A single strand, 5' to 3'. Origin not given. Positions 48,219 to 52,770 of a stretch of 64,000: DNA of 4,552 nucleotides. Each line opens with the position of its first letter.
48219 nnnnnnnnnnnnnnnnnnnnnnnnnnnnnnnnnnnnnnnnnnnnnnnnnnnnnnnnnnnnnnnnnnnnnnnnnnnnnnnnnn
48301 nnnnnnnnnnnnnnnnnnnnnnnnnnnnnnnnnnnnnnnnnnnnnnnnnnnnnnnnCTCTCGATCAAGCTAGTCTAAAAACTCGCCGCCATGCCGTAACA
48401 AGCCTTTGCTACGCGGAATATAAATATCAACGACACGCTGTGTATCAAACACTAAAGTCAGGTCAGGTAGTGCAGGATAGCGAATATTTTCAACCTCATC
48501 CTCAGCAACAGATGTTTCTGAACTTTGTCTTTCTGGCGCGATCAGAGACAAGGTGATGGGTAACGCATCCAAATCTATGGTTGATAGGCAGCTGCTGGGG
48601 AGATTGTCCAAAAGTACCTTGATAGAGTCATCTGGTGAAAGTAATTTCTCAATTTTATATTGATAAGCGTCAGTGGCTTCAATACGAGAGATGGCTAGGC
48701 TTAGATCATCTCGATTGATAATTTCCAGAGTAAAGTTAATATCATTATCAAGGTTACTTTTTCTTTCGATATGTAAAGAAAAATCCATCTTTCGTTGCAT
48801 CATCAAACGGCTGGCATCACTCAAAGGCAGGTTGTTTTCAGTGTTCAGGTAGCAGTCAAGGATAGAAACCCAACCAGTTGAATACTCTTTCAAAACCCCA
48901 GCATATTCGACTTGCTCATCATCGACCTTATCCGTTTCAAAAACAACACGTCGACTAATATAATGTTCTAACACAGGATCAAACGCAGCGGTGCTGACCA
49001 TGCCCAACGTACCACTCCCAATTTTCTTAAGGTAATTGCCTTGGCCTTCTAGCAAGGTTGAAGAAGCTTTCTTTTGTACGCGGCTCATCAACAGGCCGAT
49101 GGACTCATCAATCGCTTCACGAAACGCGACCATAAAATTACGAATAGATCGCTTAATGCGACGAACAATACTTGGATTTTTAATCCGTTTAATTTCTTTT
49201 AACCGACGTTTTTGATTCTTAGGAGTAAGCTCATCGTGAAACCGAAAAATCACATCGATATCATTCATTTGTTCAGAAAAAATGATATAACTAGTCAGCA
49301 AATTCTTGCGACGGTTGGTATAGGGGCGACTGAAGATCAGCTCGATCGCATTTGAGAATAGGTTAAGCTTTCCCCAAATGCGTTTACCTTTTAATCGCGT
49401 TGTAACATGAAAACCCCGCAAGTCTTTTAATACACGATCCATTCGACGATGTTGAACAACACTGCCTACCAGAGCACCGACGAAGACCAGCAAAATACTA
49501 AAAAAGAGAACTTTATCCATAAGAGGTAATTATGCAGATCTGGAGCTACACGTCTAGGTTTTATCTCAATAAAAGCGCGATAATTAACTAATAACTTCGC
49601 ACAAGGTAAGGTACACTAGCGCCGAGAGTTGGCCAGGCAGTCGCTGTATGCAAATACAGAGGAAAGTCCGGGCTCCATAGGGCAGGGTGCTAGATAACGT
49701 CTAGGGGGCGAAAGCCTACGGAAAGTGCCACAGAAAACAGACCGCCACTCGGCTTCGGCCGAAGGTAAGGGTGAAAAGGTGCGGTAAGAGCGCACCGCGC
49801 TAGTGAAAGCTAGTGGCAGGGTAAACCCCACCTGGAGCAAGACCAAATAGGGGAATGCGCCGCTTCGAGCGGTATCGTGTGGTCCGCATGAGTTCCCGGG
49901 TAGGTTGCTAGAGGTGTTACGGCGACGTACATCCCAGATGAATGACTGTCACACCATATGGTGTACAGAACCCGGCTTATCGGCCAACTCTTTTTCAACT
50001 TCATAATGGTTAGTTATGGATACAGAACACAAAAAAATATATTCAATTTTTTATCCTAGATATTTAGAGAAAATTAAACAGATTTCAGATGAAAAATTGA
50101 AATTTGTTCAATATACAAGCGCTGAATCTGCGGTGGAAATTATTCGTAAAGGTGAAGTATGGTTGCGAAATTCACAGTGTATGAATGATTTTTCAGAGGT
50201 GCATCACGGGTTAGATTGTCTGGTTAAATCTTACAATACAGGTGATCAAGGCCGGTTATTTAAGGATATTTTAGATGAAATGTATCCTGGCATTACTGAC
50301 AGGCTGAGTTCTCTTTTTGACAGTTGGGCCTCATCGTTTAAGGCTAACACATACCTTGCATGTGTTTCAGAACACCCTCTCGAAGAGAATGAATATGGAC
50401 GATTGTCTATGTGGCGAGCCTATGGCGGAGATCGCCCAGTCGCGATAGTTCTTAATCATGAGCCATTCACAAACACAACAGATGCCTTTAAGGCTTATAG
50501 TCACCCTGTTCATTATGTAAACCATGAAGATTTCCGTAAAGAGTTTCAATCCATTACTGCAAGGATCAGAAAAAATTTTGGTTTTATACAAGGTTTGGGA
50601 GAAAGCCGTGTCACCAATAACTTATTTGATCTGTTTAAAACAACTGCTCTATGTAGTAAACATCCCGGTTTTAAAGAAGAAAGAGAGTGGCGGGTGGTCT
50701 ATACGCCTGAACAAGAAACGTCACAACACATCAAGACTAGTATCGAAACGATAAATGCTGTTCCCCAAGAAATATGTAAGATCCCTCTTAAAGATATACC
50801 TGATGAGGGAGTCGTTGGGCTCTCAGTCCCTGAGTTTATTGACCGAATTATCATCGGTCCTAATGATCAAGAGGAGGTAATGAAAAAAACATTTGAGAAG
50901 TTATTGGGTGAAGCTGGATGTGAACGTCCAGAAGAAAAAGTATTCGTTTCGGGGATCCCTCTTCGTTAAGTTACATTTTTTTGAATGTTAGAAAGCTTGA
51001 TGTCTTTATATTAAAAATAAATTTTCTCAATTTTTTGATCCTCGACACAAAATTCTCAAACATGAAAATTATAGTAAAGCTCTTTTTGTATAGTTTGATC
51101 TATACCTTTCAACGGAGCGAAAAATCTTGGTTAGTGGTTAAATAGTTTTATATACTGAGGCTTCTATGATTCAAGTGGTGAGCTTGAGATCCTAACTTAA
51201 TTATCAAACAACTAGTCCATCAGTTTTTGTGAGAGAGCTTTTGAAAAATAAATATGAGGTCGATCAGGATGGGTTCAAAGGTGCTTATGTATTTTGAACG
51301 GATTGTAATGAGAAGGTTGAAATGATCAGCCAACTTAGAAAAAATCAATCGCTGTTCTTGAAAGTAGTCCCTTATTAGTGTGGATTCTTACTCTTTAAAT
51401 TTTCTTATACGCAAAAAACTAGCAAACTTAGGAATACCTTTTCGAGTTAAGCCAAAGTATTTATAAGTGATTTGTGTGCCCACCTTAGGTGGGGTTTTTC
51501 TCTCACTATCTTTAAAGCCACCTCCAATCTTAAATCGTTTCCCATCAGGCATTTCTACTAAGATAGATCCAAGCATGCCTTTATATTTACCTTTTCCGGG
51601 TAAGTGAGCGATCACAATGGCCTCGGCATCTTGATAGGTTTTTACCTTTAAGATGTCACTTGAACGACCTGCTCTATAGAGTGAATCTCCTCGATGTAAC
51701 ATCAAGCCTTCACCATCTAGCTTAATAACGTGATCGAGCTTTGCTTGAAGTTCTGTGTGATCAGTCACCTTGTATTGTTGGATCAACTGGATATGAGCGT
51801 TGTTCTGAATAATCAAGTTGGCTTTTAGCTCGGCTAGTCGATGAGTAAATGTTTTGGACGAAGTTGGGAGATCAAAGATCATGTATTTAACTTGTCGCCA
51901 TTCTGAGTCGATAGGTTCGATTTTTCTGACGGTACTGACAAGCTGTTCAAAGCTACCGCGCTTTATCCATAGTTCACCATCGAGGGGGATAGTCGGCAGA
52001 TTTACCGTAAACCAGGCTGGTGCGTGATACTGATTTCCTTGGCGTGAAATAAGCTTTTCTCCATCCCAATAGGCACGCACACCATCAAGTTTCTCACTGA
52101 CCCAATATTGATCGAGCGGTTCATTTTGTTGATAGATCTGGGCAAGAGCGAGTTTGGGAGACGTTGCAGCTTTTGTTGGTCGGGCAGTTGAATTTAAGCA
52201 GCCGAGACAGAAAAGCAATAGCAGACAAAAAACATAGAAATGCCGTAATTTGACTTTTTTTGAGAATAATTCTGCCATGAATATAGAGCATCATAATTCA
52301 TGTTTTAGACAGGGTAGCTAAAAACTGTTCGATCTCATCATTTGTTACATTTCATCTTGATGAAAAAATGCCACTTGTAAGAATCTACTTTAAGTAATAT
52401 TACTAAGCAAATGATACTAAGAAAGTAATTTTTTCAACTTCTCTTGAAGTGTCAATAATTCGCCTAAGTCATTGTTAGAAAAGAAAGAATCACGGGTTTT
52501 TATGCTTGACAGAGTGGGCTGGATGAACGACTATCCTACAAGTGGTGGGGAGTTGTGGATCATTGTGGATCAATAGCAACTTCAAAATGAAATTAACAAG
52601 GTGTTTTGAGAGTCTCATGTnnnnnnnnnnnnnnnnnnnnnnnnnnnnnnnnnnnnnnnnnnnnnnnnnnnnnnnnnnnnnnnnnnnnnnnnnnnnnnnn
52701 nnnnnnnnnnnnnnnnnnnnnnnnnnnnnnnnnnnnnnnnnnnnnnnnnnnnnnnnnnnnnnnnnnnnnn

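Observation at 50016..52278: AT-rich islet between rnpB and the dcw cluster carrying a DUF2971-like protein and a periplasmic LigE-type DNA ligase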

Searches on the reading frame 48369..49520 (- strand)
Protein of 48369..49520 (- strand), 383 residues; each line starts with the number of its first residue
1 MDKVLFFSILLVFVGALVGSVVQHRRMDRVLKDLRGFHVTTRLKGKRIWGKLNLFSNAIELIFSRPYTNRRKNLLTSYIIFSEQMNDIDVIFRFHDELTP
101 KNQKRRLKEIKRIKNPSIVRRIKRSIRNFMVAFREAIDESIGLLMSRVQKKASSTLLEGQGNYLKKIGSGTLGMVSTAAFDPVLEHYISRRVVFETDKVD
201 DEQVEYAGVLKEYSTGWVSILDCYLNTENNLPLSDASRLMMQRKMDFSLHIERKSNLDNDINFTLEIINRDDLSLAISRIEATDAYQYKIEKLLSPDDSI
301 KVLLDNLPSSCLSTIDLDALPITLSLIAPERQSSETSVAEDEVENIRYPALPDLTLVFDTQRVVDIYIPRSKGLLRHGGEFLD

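Call 4: search_protein_families(library=pfam, proteins=[window:48369-49520:-], max_evalue=0.01)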
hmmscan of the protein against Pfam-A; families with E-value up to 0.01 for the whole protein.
window:48369-49520:- (383 aa): 0 families

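Call 5: search_protein_families(library=ncbifam, proteins=[window:48369-49520:-], max_evalue=0.01)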
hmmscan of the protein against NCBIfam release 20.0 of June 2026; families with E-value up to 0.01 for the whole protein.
window:48369-49520:- (383 aa): 0 families

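Call 15: search_protein_families(library=padloc, proteins=[window:48369-49520:-], max_evalue=0.1)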
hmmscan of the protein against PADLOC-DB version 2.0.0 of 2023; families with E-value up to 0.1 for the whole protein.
window:48369-49520:- (383 aa): 0 families

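Call 16: search_protein_families(library=phrogs, proteins=[window:48369-49520:-], max_evalue=0.01)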
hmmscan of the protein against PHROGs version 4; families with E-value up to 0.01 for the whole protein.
window:48369-49520:- (383 aa): 1 family
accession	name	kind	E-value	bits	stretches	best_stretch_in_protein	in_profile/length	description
phrog_22127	-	lysis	0.0059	18.3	0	3-105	5-106/108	holin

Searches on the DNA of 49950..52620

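Call 43: search_rna_families(source=window, start=49950, end=52620, threshold=evalue, max_evalue=1)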
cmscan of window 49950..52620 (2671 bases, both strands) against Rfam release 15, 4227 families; matches with E-value up to 1: 2.
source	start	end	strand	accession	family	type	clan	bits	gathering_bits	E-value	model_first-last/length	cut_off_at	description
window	49950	49995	+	RF00010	RNaseP_bact_a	Gene; ribozyme;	CL00002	22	100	0.00026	322-367/367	5'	Bacterial RNase P class A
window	50719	50777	+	RF02702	AgvB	Gene; sRNA;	-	20.5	56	0.9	1-62/62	no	Anti GcvB sRNA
